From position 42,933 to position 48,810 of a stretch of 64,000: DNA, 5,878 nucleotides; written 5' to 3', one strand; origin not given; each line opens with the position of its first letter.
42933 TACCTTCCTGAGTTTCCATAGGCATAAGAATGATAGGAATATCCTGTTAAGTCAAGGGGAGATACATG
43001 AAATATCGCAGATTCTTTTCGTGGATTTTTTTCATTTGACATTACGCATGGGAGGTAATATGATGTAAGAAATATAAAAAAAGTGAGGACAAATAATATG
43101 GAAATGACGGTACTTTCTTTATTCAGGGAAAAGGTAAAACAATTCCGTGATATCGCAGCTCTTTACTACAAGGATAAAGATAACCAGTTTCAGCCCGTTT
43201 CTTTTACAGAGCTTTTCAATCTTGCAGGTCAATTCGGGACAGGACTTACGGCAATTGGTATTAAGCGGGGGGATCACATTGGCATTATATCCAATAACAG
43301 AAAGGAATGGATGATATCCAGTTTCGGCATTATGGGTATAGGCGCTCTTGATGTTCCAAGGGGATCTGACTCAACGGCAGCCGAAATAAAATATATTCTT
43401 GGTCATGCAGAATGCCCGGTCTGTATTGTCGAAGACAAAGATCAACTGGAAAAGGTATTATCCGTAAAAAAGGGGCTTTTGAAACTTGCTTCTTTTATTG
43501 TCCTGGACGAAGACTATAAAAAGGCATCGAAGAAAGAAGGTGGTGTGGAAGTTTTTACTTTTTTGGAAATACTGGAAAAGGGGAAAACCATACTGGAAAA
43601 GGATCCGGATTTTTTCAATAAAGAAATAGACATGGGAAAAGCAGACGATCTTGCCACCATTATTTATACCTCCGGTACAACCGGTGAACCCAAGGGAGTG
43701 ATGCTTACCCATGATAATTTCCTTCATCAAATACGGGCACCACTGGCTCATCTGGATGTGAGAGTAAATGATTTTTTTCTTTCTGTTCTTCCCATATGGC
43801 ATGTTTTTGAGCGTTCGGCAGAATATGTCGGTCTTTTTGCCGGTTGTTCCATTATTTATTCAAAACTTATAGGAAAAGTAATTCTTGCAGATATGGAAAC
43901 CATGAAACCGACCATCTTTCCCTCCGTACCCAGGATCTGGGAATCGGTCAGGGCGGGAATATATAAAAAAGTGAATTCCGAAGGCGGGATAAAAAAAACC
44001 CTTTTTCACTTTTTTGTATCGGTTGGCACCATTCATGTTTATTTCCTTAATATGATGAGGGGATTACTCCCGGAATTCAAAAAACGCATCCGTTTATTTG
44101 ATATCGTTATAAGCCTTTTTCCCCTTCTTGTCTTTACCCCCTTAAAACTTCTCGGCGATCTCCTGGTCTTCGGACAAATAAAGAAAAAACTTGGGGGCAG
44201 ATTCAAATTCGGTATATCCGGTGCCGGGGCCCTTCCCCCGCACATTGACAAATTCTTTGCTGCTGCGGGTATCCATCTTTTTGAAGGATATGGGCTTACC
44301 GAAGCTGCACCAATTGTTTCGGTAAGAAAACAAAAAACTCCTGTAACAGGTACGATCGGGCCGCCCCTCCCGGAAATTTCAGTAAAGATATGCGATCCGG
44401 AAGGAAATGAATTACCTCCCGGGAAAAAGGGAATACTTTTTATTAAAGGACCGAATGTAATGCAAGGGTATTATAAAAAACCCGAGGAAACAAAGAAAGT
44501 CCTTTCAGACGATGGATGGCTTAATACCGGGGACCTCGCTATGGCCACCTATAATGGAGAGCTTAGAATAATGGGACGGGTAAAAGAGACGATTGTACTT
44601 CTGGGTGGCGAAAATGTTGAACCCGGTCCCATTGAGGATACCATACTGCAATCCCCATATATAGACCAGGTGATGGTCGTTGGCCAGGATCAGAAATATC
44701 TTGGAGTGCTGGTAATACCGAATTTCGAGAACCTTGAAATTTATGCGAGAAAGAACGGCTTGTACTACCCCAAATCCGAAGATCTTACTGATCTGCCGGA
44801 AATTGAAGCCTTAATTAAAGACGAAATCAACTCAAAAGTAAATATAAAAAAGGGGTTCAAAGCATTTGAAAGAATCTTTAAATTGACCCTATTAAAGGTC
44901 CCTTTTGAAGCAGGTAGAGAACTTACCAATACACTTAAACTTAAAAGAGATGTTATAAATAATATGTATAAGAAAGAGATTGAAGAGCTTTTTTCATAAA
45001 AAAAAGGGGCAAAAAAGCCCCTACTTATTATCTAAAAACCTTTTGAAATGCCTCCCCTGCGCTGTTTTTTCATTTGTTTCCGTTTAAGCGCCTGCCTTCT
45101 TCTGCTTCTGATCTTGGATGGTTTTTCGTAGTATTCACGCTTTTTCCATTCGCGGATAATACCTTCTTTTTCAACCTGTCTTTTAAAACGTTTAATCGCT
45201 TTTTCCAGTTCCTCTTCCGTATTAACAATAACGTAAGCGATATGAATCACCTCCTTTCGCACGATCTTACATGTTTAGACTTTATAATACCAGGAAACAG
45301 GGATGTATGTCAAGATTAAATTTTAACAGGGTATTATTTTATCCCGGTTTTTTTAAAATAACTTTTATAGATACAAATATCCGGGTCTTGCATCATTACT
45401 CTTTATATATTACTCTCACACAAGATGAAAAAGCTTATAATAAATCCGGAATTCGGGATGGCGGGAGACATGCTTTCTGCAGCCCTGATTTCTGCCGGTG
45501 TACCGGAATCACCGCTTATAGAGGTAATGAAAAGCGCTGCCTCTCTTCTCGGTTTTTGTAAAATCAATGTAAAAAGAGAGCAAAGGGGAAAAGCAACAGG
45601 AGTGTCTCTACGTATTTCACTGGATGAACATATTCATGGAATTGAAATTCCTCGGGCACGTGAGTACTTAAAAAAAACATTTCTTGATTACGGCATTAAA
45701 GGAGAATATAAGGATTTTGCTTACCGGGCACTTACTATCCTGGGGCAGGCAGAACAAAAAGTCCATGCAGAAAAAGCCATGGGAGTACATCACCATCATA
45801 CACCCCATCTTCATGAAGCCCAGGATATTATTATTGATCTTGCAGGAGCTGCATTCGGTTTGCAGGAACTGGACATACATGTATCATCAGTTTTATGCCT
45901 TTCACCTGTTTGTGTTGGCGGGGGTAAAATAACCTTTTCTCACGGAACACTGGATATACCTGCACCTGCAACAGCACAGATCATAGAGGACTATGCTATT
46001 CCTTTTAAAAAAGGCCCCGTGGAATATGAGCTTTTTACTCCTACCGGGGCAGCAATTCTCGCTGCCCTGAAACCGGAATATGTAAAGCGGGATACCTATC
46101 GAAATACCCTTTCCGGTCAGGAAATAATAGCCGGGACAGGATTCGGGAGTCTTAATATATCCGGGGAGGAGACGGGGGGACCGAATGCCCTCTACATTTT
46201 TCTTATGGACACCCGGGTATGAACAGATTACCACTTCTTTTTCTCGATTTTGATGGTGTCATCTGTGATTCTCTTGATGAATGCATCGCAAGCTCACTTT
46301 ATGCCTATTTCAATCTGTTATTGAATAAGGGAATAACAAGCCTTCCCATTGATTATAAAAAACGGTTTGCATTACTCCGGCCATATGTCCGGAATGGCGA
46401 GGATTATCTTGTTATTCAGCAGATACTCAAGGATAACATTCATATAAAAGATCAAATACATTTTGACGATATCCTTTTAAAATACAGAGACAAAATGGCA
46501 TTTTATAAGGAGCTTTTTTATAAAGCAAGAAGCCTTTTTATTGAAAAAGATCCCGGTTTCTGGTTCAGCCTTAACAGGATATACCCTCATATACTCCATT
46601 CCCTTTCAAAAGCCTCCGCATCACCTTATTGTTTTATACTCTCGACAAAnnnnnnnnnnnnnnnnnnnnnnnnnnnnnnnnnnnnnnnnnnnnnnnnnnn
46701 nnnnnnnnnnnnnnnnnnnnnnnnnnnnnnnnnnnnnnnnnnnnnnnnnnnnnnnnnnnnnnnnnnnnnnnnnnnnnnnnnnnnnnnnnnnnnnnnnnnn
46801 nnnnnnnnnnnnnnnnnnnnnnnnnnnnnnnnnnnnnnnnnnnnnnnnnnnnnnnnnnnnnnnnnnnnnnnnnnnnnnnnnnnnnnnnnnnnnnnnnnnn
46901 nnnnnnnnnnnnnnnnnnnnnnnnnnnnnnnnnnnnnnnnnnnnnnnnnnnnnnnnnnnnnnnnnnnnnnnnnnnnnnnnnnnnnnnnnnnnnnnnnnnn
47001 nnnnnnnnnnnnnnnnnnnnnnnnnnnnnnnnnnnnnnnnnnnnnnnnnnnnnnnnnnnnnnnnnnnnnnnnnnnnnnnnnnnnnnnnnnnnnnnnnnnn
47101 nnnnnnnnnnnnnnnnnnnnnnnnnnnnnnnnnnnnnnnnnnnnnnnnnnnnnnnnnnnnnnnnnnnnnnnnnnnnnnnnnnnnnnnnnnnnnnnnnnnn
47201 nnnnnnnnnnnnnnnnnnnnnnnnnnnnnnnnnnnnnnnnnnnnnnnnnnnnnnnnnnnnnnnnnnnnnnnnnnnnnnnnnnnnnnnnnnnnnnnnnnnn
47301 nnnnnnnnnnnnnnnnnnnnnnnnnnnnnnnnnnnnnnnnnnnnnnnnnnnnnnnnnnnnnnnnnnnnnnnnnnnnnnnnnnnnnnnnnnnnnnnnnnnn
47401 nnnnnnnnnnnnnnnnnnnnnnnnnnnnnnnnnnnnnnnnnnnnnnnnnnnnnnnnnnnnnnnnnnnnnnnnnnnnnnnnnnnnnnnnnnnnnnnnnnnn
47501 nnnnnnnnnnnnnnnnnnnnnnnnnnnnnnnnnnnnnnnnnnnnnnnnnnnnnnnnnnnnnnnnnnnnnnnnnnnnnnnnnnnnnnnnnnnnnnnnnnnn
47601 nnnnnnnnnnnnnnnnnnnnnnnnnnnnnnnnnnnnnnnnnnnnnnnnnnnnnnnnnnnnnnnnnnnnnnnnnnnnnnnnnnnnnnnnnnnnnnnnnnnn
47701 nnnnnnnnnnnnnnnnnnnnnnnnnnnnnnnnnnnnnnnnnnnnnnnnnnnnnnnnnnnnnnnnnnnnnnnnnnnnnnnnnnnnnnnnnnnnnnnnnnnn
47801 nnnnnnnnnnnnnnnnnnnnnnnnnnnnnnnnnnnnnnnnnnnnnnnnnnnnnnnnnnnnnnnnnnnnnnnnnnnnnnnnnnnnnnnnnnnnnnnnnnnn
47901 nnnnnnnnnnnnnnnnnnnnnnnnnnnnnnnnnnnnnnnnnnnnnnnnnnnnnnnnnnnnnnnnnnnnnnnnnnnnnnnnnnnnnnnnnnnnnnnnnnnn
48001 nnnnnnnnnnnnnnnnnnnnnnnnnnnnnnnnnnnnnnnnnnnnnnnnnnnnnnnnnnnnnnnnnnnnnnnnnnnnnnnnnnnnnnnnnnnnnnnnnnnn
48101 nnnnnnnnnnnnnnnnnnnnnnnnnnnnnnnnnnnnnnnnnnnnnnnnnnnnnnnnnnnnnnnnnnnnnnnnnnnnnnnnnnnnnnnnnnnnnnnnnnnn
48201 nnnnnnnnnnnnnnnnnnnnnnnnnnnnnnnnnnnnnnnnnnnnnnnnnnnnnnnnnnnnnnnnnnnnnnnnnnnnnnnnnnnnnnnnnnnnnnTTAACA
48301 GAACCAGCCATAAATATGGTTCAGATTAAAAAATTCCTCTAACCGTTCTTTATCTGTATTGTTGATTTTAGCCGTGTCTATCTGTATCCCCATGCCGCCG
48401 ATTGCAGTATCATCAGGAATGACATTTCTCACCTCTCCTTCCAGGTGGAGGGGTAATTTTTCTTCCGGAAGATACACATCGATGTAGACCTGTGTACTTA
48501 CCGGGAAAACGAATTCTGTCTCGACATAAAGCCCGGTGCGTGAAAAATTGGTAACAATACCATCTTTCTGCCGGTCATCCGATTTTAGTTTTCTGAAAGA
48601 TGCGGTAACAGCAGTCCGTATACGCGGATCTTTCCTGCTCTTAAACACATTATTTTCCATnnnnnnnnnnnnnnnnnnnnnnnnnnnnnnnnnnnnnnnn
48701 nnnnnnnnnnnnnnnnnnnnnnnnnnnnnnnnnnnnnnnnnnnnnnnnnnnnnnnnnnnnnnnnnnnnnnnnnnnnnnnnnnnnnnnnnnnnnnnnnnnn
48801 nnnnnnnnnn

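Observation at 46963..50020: B12-binding radical SAM enzyme and PilZ protein tightly linked, next to an SPT/BioF-family acyltransferase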

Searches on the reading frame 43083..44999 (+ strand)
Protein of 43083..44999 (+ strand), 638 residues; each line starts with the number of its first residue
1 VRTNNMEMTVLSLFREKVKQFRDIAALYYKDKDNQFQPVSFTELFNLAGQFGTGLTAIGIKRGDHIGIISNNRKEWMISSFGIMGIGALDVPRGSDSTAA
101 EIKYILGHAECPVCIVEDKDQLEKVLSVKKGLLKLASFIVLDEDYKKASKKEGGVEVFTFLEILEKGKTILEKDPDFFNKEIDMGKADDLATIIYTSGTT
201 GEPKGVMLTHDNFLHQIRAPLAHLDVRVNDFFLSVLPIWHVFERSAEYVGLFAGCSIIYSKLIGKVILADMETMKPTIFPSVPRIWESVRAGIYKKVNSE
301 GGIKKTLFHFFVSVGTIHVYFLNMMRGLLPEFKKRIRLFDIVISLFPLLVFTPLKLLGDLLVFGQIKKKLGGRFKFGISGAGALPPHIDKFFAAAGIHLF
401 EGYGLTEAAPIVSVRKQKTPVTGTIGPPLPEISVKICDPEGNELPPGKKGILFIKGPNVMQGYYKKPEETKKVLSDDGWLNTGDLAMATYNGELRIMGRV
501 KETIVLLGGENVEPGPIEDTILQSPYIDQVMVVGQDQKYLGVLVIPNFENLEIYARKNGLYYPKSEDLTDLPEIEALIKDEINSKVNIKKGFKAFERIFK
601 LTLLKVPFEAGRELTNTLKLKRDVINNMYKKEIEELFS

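Call 3: search_protein_families(library=pfam, proteins=[window:43083-44999:+])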
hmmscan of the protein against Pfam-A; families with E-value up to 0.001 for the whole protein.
window:43083-44999:+ (638 aa): 2 families
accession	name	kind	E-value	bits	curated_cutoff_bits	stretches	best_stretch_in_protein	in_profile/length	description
PF00501.34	AMP-binding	-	1.5e-82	277.9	29.9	1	14-464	1-384/384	AMP-binding enzyme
PF23562.2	AMP-binding_C_3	-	1.8e-13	51.4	20.8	1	502-637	2-120/124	AMP-binding enzyme C-terminal domain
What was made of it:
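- Checked: The acyl-CoA ligase at 43083-44999 exists (AMP-binding, 278 bits, call 3).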

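Call 4: search_protein_families(library=ncbifam, proteins=[window:43083-44999:+])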
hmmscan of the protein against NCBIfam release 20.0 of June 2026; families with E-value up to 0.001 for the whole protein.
window:43083-44999:+ (638 aa): 103 families (the best 25 are shown)
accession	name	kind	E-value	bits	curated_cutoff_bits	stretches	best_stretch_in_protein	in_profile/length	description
NF004837.0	PRK06187.1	subfamily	3.9e-82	276.2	476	2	4-289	4-274/531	long-chain-fatty-acid--CoA ligase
NF038343.1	ligase_FadD11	exception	6.8e-76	255.9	950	2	359-637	313-581/585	fatty acid--CoA ligase FadD11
NF004114.0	PRK05605.1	equivalog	3.6e-62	210.5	766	2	375-538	341-506/575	long-chain-fatty-acid--CoA ligase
NF009233.0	PRK12583.1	subfamily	2.6e-59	201.1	832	2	402-541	349-490/558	fatty acid CoA ligase family protein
NF005702.0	PRK07514.1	subfamily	3.3e-57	194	558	2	367-541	265-440/506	malonyl-CoA synthase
NF005801.1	PRK07656.1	equivalog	2.2e-55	188.3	657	2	37-289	25-267/500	FadD3 family acyl-CoA ligase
NF006182.0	PRK08316.1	subfamily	3.4e-53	180.9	663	2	6-288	9-273/523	fatty acyl-CoA synthetase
NF004758.0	PRK06087.1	equivalog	4.2e-53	180.6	736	2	373-541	304-473/548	medium-chain fatty-acid--CoA ligase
NF004229.0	PRK05677.1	subfamily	5.6e-50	170.3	879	2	374-537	328-491/563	long-chain-fatty-acid--CoA ligase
NF006181.0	PRK08314.1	subfamily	5e-49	167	705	2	21-242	37-258/563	long-chain-fatty-acid--CoA ligase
NF052269.1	Staph_lig_FadD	equivalog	2e-48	165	650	2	373-541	266-433/499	long-chain-fatty-acid--CoA ligase FadD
NF006523.0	PRK08974.1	equivalog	4e-48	163.9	884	2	389-542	343-495/561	long-chain-fatty-acid--CoA ligase FadD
NF005307.0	PRK06839.1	equivalog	5e-48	164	748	2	380-541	272-433/496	o-succinylbenzoate--CoA ligase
NF002966.0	PRK03640.1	equivalog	3.4e-47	161.2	556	3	379-541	261-422/483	o-succinylbenzoate--CoA ligase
NF004808.0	PRK06155.1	equivalog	4.4e-47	160.5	722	2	7-258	20-250/542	ATP-dependent acyl-CoA ligase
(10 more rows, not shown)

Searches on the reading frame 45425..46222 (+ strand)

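Call 3: search_protein_families(library=pfam, proteins=[window:45425-46222:+])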
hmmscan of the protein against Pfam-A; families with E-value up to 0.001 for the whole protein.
window:45425-46222:+ (265 aa): 1 family
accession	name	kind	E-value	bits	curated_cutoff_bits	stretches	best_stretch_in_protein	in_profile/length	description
PF01969.22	Ni_insertion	-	9.7e-40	137.3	22.1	1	4-222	1-206/375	Nickel insertion protein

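Call 4: search_protein_families(library=ncbifam, proteins=[window:45425-46222:+])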
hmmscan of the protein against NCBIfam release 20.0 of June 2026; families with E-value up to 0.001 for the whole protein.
window:45425-46222:+ (265 aa): 1 family
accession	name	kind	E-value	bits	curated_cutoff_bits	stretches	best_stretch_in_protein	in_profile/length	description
TIGR00299.2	nickel_LarC1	equivalog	9.7e-30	103.5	90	1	89-228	13-141/165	nickel pincer cofactor biosynthesis protein LarC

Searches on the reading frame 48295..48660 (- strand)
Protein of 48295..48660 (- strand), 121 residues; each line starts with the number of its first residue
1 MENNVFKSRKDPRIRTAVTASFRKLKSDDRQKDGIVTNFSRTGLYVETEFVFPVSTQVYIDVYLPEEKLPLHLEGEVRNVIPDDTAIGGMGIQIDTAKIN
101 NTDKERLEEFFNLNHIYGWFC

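Call 3: search_protein_families(library=pfam, proteins=[window:48295-48660:-])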
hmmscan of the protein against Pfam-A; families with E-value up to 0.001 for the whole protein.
window:48295-48660:- (121 aa): 1 family
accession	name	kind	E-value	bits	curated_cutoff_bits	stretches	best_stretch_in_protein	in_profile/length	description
PF07238.19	PilZ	-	2.3e-09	37.9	22.5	1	9-110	3-99/102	PilZ domain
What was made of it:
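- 48295..48660 (-): Stand-alone PilZ protein (121 aa). RxxxR at R9/R13 and NxSxxG at N38/S40/G43. Invariant C-terminal tail ...EFF(D/N)LN(H/N)IYGWFC. Pfam PilZ 37.9 bits (call 3).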

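Call 4: search_protein_families(library=ncbifam, proteins=[window:48295-48660:-])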
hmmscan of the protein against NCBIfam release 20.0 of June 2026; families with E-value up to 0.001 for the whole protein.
window:48295-48660:- (121 aa): 1 family
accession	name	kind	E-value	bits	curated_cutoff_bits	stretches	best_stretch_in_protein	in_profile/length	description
TIGR02266.1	gmx_TIGR02266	paralog_domain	8.1e-10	38.8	68.7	1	25-109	10-93/96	TIGR02266 family protein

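Call 22: search_solved_structures(query=window:48295-48660:-, max_evalue=1, show_alignments=3)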
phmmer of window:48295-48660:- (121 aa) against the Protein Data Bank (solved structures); distinct sequences matched with E-value up to 1: 1.
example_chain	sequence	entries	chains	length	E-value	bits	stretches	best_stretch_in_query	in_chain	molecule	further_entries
5gv0_A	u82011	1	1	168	0.98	13.1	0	78-114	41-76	Lysosome-associated membrane glycoprotein 1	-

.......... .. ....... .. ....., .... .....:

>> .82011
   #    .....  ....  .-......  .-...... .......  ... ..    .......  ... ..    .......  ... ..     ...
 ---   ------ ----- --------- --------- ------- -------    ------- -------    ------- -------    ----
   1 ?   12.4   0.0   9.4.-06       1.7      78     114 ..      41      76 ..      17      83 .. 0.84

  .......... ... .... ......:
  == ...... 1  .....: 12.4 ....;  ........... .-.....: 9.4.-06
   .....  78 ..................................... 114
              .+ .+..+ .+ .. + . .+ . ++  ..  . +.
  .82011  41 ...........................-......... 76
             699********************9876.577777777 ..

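Call 47: find_encoding_contigs(protein=window:48295-48660:-, flank=3000, max_places=4)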
Protein window:48295-48660:- (121 aa): 2 contigs read that carry it; 1 place shown.
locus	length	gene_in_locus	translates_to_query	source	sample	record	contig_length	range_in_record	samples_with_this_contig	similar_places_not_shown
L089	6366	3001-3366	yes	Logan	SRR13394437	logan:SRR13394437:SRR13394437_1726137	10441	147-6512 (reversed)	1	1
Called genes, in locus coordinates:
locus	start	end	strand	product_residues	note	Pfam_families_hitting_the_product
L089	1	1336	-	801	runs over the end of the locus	PF00512:HisKA, PF02518:HATPase_c, PF14501:HATPase_c_5 (weak)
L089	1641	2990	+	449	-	PF02310:B12-binding, PF04055:Radical_SAM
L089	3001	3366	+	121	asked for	PF07238:PilZ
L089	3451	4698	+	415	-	PF00155:Aminotran_1_2, PF01053:Cys_Met_Meta_PP (faint)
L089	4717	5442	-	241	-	-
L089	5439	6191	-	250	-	PF01969:Ni_insertion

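Call 48: find_related_loci(query=window:48295-48660:-, collection=metagenome_contigs, flank=6000)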
Query window:48295-48660:- (121 aa) in metagenome_contigs; peptide patterns used: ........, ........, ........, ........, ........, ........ (x = any residue, [..] = any of these).
113 stretches matched a pattern, but none encodes a relative of the query by tblastn (E <= 1e-3).
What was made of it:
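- Tried and rejected: A metagenome scan for close PilZ relatives found none (call 48).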

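Call 87: search_protein_families(library=pfam, alignment_id=A6, max_evalue=0.01)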
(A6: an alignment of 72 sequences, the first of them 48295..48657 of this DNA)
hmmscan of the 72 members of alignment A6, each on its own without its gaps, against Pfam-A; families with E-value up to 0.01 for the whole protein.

A. member 1, window:48295-48657:- (120 aa): 1 family
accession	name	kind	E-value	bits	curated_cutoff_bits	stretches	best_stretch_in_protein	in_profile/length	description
PF07238.19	PilZ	-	2.3e-09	38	22.5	1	8-109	3-99/102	PilZ domain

B. families by the number of members that match (of 72 scanned): 37 families (the first 25 are shown)
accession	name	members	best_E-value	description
PF00072.30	Response_reg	8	2.3e-32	Response regulator receiver domain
PF00196.25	GerE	2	4.1e-17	Bacterial regulatory proteins, luxR family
PF07883.17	Cupin_2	2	4.4e-15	Cupin domain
PF08281.18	Sigma70_r4_2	2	6.2e-10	Sigma-70, region 4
PF04545.22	Sigma70_r4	2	1.7e-05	Sigma-70, region 4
PF07022.19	Phage_CI_repr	2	2.9e-05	Bacteriophage CI repressor helix-turn-helix domain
PF13384.12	HTH_23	2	0.0013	Homeodomain-like domain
PF01161.25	PBP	1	1.1e-47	Phosphatidylethanolamine-binding protein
PF03480.18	DctP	1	6.8e-37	Bacterial extracellular solute-binding protein, family 7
PF01035.26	DNA_binding_1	1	3.1e-36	6-O-methylguanine DNA methyltransferase, DNA binding domain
PF14489.11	QueF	1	1.4e-33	QueF-like protein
PF12646.12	DUF3783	1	9.2e-15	Domain of unknown function (DUF3783)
PF00155.27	Aminotran_1_2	1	1.4e-13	Aminotransferase class I and II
PF02870.21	Methyltransf_1N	1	9.2e-12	6-O-methylguanine DNA methyltransferase, ribonuclease-like domain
PF07238.19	PilZ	1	2.3e-09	PilZ domain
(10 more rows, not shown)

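Call 90: find_homologous_proteins(query=window:48295-48660:-, max_evalue=0.001)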
Query window:48295-48660:- (121 aa): 7 proteins with E <= 0.001 among 8 candidates.
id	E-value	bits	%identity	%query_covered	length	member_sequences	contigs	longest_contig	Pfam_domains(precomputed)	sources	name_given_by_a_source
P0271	2.0e-75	269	100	100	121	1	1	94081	PF07238.20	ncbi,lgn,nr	ncbi:MAG: PilZ domain-containing protein [Spirochaetales bacterium]|nr:PilZ domain-containing protei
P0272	7.2e-55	202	72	100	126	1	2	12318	PF07238.20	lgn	-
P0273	1.5e-49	185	69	100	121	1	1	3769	PF07238.20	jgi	jgi:Tfp pilus assembly protein PilZ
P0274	4.6e-47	177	65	100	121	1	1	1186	PF07238.20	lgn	-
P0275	2.2e-46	175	62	100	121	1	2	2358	PF07238.20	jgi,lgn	-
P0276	1.3e-43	166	60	100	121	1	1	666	PF07238.20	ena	-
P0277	6.8e-37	144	55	100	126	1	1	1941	PF07238.20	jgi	jgi:hypothetical protein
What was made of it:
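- Tried and rejected: The protein search then found six (call 90).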

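Call 91: find_encoding_contigs(protein=P0273, flank=4000, max_places=2)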
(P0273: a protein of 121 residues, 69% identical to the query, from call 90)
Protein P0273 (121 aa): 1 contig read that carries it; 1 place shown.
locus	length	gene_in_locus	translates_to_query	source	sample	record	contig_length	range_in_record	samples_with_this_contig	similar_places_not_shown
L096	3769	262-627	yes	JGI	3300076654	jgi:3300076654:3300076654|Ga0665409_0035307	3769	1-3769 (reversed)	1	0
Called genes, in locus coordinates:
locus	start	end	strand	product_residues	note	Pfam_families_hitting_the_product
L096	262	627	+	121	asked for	PF07238:PilZ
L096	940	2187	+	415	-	PF00155:Aminotran_1_2, PF01212:Beta_elim_lyase (weak), PF01053:Cys_Met_Meta_PP (weak), PF00202:Aminotran_3 (faint)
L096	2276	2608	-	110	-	-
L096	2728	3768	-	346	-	?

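Call 92: find_encoding_contigs(protein=P0275, flank=4000, max_places=2)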
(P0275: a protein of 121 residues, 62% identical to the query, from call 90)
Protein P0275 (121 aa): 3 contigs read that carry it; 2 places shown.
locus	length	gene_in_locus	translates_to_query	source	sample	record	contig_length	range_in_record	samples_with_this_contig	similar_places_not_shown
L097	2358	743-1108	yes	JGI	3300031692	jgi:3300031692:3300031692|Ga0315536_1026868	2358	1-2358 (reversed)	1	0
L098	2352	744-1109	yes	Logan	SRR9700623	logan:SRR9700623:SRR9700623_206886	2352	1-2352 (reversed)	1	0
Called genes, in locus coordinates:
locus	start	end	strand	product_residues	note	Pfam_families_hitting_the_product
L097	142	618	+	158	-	PF14196:ATC_hydrolase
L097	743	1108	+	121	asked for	PF07238:PilZ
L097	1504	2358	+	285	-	?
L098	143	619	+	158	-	PF14196:ATC_hydrolase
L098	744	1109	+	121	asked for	PF07238:PilZ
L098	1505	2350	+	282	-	?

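Call 93: find_encoding_contigs(protein=P0277, flank=4000, max_places=2)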
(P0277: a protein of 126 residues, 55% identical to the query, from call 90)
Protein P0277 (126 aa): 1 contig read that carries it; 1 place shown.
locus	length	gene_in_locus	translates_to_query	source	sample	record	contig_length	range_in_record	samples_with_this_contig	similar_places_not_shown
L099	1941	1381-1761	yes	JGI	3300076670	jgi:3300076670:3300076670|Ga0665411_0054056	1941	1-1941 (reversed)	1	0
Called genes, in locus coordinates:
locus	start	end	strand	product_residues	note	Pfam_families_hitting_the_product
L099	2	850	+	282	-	?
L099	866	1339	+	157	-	PF14196:ATC_hydrolase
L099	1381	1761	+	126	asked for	PF07238:PilZ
